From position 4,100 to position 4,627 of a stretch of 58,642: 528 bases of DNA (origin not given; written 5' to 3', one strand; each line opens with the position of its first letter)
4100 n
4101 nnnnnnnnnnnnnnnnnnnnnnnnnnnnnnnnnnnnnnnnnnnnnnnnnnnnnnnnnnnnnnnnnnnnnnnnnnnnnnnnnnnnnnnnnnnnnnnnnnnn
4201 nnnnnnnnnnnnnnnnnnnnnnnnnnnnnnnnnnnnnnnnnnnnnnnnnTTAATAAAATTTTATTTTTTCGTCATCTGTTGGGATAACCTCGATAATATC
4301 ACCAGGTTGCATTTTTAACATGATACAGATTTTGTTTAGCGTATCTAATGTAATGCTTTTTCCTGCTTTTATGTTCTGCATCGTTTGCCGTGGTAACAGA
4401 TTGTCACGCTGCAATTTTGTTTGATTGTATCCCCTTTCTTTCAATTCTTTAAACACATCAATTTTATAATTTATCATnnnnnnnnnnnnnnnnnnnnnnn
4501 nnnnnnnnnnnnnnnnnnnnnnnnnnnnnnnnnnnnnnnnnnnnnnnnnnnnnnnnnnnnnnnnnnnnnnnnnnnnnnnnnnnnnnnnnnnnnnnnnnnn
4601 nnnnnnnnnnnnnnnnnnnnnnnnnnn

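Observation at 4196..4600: XRE repressor gene flanked by two outward consensus promoters that each carry the identical 18-bp palindrome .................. in the spacer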

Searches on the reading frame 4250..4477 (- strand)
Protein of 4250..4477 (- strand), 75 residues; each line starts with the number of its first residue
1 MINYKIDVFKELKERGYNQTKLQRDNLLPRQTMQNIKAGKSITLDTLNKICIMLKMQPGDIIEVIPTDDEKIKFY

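Call 8: search_protein_families(library=pfam, proteins=[window:4250-4477:-], max_evalue=0.01)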
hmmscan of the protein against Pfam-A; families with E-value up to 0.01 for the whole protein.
window:4250-4477:- (75 aa): 1 family
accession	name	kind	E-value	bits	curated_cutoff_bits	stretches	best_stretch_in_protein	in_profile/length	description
PF13443.12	HTH_26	-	4.1e-14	53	22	1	11-66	5-62/63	Cro/C1-type HTH DNA-binding domain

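Call 9: search_protein_families(library=phrogs, proteins=[window:4250-4477:-], max_evalue=0.01)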
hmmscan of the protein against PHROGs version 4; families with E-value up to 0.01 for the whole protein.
window:4250-4477:- (75 aa): 5 families
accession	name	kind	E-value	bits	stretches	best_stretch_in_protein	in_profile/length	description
phrog_3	-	transcription regulation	7e-06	27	1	9-64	93-148/430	transcriptional repressor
phrog_8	-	transcription regulation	0.00071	20.1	1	11-64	83-218/346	transcriptional regulator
phrog_24334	-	unknown function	0.00073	20.6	1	17-74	16-75/190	-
phrog_6224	-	unknown function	0.0012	20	1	7-43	33-69/76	-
phrog_4583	-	transcription regulation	0.0044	18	1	11-67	18-75/81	transcriptional repressor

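Call 18: find_related_loci(query=window:4250-4477:-, collection=viral_contigs, flank=6000)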
Query window:4250-4477:- (75 aa) in viral_contigs; peptide patterns used: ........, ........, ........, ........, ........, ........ (x = any residue, [..] = any of these).
120 stretches matched a pattern; 82 encode a relative of the query (tblastn E <= 1e-3); the best 80 are kept; 80 distinct loci.
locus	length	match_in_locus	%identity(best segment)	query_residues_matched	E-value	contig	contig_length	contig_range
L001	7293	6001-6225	92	1-75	2e-43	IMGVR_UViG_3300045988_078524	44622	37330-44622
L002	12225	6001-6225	91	1-75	6e-43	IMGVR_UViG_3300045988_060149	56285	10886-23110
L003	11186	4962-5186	89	1-75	2e-42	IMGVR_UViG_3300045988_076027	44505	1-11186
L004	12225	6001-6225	89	1-75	2e-42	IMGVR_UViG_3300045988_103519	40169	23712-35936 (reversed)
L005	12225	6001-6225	89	1-75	2e-42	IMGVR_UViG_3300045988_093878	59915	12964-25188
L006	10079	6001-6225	88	1-75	2e-42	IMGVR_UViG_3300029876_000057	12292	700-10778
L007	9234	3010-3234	88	1-75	2e-42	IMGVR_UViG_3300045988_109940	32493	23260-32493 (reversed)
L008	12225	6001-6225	88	1-75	6e-42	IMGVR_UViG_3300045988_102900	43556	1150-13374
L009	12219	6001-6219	90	1-73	4e-41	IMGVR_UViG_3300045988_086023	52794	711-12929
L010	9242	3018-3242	77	1-75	3e-38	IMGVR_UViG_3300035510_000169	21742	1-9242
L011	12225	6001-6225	77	1-75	3e-38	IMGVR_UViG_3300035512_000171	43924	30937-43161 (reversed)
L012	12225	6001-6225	79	1-75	2e-37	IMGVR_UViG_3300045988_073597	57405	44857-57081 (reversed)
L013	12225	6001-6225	79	1-75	2e-37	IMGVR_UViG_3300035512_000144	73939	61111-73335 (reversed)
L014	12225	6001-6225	77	1-75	5e-37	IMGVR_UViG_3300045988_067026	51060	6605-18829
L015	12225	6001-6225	79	1-75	6e-37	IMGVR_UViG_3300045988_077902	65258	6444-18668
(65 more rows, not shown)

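Call 25: search_solved_structures(query=window:4250-4477:-, max_evalue=1, show_alignments=2)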
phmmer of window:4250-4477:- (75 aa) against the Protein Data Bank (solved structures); distinct sequences matched with E-value up to 1: 18.
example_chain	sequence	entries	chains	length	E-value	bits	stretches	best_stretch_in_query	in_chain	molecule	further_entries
8q7r_U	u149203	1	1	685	2.2e-09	40.2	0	22-66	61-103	Ubiquitin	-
8pql_U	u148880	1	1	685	2.3e-09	40.1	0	22-66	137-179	Ubiquitin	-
8pql_E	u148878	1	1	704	3.1e-09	39.7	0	22-66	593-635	Polyubiquitin-C,Nucleotide exchange factor SIL1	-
5b83_A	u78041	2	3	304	0.0012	22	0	21-66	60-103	tetra ubiquitin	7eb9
7yui_A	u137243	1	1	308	0.0012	22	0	21-66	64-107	Polyubiquitin-C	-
5h07_A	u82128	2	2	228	0.018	18.3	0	21-66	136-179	Polyubiquitin-C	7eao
6n5m_A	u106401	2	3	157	0.25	14.7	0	21-66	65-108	Polyubiquitin-C | Ubiquitin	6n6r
4ksl_D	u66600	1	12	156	0.3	14.5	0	21-66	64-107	Polyubiquitin-C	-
8q86_A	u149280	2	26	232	0.3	14.4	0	11-67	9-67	Helix-turn-helix XRE family protein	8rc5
3tyr_A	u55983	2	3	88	0.36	14.2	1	9-66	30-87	Transcriptional regulator | Predicted transcriptional regulator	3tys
8qe9_2A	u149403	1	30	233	0.37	14.2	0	11-67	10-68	Helix-turn-helix XRE family protein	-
5gi4_A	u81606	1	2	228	0.4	14.1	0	4-41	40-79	ATP-dependent RNA helicase DeaD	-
7tv4_C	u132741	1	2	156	0.52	13.7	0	21-66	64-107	Polyubiquitin-C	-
4zqs_A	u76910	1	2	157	0.55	13.6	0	21-66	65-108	ubiquitin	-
2zvn_A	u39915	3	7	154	0.58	13.6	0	21-66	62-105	UBC protein | Ubiquitin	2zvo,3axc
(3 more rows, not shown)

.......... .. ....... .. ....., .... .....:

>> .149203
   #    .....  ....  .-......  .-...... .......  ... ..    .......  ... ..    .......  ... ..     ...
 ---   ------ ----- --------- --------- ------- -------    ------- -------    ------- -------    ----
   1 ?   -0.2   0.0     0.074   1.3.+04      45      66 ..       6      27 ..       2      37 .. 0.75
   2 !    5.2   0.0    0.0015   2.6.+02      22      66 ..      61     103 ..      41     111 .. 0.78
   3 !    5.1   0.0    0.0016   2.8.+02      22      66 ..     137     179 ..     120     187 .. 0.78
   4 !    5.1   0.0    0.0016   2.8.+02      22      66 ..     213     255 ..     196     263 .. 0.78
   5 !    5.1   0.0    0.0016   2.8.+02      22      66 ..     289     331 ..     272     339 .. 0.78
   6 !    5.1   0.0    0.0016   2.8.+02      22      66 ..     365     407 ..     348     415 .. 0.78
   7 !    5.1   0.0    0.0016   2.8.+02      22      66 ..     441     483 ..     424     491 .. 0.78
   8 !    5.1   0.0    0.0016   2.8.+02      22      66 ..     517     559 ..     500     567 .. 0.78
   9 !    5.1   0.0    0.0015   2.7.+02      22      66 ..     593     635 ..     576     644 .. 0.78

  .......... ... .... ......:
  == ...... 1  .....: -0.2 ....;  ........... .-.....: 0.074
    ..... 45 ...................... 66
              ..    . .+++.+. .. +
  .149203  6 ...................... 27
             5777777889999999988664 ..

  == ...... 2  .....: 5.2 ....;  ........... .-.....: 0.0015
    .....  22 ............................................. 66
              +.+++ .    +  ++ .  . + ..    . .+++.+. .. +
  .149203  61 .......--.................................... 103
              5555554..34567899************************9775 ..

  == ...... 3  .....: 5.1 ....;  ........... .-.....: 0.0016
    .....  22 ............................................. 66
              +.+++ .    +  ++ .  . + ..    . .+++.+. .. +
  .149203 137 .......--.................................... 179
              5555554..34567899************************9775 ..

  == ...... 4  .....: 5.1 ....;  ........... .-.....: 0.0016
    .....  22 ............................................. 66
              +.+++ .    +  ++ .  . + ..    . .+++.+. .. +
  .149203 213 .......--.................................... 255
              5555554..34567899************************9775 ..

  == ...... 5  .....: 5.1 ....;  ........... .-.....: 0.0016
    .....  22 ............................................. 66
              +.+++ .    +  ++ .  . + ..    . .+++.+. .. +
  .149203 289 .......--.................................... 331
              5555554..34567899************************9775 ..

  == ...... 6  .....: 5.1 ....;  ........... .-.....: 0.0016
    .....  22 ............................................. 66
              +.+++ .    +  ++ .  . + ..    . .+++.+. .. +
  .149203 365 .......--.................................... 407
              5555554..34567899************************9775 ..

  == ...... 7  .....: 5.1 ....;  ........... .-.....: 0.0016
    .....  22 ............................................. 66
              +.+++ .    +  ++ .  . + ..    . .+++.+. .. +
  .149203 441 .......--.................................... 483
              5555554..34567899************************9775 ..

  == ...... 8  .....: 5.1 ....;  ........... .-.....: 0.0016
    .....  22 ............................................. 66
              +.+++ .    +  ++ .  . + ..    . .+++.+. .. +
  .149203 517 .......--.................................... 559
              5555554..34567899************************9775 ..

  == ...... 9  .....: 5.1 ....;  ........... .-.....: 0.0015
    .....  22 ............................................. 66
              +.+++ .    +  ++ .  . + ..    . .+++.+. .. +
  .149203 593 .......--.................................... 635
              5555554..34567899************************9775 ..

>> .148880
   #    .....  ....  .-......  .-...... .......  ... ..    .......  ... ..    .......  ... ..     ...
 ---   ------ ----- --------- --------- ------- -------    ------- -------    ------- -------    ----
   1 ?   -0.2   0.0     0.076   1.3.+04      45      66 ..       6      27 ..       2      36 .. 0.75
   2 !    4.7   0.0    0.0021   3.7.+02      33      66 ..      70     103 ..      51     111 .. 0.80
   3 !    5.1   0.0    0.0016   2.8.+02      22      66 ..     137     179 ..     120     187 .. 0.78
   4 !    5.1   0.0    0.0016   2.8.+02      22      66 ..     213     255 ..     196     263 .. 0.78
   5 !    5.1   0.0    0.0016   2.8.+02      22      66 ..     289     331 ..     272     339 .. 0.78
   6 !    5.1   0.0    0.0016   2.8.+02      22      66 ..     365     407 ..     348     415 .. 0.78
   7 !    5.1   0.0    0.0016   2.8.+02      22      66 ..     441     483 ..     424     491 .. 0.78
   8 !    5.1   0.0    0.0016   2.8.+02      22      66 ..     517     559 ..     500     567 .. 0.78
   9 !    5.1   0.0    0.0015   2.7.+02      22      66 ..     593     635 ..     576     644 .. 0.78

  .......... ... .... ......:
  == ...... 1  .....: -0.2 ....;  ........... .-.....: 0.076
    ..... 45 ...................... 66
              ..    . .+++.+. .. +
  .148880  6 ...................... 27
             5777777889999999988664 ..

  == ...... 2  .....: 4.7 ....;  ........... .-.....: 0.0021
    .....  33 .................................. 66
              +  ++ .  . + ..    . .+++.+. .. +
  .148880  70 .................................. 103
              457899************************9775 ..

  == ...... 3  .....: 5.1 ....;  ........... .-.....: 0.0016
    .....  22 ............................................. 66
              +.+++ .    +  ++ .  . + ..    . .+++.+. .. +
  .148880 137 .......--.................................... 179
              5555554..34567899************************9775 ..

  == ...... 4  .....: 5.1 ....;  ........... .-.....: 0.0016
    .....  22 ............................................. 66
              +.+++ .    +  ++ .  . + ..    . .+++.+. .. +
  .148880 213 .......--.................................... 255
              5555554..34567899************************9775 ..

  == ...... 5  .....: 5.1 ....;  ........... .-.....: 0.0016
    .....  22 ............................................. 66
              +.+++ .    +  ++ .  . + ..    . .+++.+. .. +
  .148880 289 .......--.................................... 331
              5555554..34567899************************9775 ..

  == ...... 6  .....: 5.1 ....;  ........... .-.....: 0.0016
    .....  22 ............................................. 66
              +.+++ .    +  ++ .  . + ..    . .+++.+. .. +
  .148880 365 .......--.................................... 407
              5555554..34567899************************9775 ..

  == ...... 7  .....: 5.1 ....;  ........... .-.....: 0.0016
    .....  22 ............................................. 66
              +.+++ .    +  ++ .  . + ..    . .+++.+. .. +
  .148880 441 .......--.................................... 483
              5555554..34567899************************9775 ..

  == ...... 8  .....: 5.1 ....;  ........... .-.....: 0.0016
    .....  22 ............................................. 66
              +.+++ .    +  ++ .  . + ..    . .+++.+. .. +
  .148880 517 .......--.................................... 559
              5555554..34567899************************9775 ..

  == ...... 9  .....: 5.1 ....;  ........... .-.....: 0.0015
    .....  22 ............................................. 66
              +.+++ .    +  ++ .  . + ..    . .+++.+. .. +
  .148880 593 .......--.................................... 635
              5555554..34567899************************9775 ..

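Call 26: find_related_loci(query=window:4250-4477:-, collection=genome_contigs, flank=6000)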
Query window:4250-4477:- (75 aa) in genome_contigs; peptide patterns used: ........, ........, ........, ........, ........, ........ (x = any residue, [..] = any of these).
316 stretches matched a pattern; 30 encode a relative of the query (tblastn E <= 1e-3); 30 distinct loci.
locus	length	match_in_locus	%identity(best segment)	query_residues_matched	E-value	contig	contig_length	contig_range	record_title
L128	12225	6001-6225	76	1-75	1e-38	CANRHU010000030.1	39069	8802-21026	MAG: uncultured Lachnospiraceae bacterium isolate Lapin-023__bin28 genome assembly, contig: Lapin-023__NODE_1428_length_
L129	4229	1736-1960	77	1-75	1e-37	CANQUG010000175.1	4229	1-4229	MAG: uncultured Lachnospiraceae bacterium isolate Lapin-023__bin55 genome assembly, contig: Lapin-023__NODE_24859_length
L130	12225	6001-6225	76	1-75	2e-37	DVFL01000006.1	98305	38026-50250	MAG TPA_asm: Candidatus Cottocaccamicrobium excrementipullorum isolate CHK179-5732 CHK179__C34020_L98305_ERR3414574, who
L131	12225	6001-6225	76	1-75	9e-37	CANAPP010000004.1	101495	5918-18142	MAG TPA_asm: uncultured Lachnospiraceae bacterium isolate SRR16350225_bin.17_metawrap_v1.3_MAG genome assembly, contig:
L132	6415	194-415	76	1-74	1e-36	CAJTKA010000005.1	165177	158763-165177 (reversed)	MAG TPA_asm: uncultured Lachnospiraceae bacterium isolate MGBC101899 genome assembly, contig: MGBC101899.5, whole genome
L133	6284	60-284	73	1-75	1e-36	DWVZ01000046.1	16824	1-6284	MAG TPA_asm: Candidatus Blautia merdavium isolate ChiBcec2-3848 ChiBcec2__C13632_L16824_SAMN08009754, whole genome shotg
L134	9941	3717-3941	76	1-75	3e-36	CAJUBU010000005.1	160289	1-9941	MAG TPA_asm: uncultured Lachnospira sp. isolate MGBC129270 genome assembly, contig: MGBC129270.5, whole genome shotgun s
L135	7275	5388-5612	75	1-75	7e-36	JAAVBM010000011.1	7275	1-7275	MAG: bacterium isolate Mgla_MAG_35-bin_24 c_000000110499, whole genome shotgun sequence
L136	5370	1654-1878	73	1-75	5e-36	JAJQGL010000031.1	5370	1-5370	MAG: Clostridiaceae bacterium isolate U.11_7 NODE_1717_length_5370_cov_11.234243, whole genome shotgun sequence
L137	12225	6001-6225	72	1-75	5e-36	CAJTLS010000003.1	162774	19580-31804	MAG TPA_asm: uncultured Eubacterium sp. isolate MGBC100342 genome assembly, contig: MGBC100342.3, whole genome shotgun s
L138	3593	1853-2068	78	1-72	5e-36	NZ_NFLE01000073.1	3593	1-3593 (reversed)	Lachnoclostridium sp. An14 An14_contig_73, whole genome shotgun sequence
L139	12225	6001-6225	72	1-75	7e-36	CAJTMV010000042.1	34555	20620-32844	MAG TPA_asm: uncultured Eubacterium sp. isolate MGBC104730 genome assembly, contig: MGBC104730.42, whole genome shotgun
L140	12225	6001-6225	75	1-75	1e-35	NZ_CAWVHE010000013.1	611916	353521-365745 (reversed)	MAG: uncultured Merdimonas sp. isolate metabat2_6737_HOM_CTRL_metaflye.658 MAG contig_18445, whole genome shotgun sequen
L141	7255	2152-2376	73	1-75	1e-35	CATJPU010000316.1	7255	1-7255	MAG: uncultured Lachnospiraceae bacterium isolate iMGMC-378_1678881661 genome assembly, contig: MegahitA5_119280, whole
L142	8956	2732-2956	73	1-75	9e-36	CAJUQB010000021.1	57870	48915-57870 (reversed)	MAG TPA_asm: uncultured Lachnospiraceae bacterium isolate MGBC162980 genome assembly, contig: MGBC162980.21, whole genom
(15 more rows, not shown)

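Call 37: search_dna_similar(query=window:4250-4477:-, collection=phages, mode=protein, max_evalue=0.00001, max_rows=30)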
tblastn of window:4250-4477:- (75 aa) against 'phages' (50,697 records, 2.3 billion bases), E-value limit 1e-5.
Records with a match: 4; places in all: 4; records where one place covers at least 80% of the query: 4.
Best place of each record, by identity: <60% 4.
By first word of the organism name: Bacteriophage 2; Dulem 1; Faecalibacterium 1.
By host as written in the record: - 2; Propithecus coquereli 1; Faecalibacterium sp. HTF-238 1.
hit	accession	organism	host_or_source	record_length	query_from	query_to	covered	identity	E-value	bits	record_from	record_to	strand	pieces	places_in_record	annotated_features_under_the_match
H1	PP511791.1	Dulem virus 39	Propithecus coquereli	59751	1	75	100%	54.7%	5e-24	98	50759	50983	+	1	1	Cro/C1-type HTH DNA-binding domain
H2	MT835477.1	Bacteriophage sp.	human fecal samples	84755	1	75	100%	53.3%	2e-22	94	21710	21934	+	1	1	record has no annotation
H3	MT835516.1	Bacteriophage sp.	human fecal samples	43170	1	71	95%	45.1%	1e-12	66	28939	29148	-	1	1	record has no annotation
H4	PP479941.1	Faecalibacterium phage Aster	Faecalibacterium sp. HTF-238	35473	2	69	91%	33.8%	6e-10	58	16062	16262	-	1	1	hypothetical protein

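Call 38: search_dna_similar(query=window:4250-4477:-, collection=plasmids, mode=protein, max_evalue=0.00001, max_rows=20)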
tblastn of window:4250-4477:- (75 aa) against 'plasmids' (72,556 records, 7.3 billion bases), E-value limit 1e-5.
Records with a match: 1; places in all: 1; records where one place covers at least 80% of the query: 1.
Best place of each record, by identity: <60% 1.
By first word of the organism name: Parageobacillus 1.
By predicted mobility (MOB-suite, as given by PLSDB): non-mobilizable 1.
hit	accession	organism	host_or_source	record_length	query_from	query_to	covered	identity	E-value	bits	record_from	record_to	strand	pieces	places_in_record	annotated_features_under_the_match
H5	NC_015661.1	Parageobacillus thermoglucosidasius C56-YS93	-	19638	1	70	93%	37.1%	1e-6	50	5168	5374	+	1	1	helix-turn-helix transcriptional regulator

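Call 39: get_annotated_region(hit=H1, flank=4000)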
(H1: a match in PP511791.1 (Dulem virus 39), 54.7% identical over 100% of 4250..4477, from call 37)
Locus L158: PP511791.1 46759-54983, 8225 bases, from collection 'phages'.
description: Dulem virus 39 isolate Duke_28FS_1, complete genome.
organism: Dulem virus 39 (NCBI taxid 3145757)
taxonomy: Viruses; Duplodnaviria; Heunggongvirae; Uroviricota; Caudoviricetes
host: Propithecus coquereli; source: feces; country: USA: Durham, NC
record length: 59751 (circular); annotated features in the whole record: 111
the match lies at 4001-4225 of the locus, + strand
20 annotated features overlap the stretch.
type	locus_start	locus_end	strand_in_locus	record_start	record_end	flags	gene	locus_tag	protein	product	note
CDS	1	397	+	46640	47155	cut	-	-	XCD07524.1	hypothetical protein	-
CDS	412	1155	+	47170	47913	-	-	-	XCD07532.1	hypothetical protein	-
CDS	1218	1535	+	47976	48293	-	-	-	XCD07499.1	hypothetical protein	-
CDS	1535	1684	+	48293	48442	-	-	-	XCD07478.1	hypothetical protein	-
CDS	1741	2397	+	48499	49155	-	-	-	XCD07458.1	hypothetical protein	Domain of unknown function (DUF4417)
CDS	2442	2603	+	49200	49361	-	-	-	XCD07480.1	hypothetical protein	-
CDS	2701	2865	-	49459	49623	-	-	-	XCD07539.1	hypothetical protein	-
CDS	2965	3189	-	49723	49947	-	-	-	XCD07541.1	hypothetical protein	-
CDS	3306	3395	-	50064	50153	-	-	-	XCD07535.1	hypothetical protein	-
CDS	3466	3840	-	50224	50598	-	-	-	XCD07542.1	hypothetical protein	-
CDS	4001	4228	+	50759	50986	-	-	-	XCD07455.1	Cro/C1-type HTH DNA-binding domain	-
CDS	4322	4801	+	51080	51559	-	-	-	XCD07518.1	hypothetical protein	-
CDS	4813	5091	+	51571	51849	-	-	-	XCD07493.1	hypothetical protein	-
CDS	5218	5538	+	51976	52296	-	-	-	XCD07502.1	hypothetical protein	-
CDS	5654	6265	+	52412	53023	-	-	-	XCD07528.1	hypothetical protein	-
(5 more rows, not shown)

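Call 40: get_annotated_region(hit=H4, flank=3000)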
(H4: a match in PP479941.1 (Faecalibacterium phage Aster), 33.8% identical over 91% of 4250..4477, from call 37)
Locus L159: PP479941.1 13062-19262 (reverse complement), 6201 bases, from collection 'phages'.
description: Faecalibacterium phage Aster, complete genome.
organism: Faecalibacterium phage Aster (NCBI taxid 3135019)
taxonomy: Viruses
host: Faecalibacterium sp. HTF-238; source: human fecal sample; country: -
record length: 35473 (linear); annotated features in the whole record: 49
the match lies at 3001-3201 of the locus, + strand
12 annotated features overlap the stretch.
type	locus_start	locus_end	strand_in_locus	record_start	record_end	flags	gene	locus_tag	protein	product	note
CDS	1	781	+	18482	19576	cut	-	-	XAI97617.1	integrase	orf28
CDS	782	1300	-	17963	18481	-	-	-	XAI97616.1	hypothetical protein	orf27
CDS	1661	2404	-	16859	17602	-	-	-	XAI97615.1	hypothetical protein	orf26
CDS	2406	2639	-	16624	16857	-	-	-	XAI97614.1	hypothetical protein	orf25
CDS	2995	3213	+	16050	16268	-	-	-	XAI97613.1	hypothetical protein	orf24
CDS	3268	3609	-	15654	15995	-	-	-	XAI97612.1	hypothetical protein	orf23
CDS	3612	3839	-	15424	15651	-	-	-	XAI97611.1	hypothetical protein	orf22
CDS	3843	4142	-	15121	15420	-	-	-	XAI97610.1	hypothetical protein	orf21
CDS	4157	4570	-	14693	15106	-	-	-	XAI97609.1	peptidase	orf20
CDS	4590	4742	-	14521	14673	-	-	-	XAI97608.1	hypothetical protein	orf19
CDS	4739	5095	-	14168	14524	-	-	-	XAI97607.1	hypothetical protein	orf18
CDS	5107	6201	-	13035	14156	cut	-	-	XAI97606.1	hypothetical protein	orf17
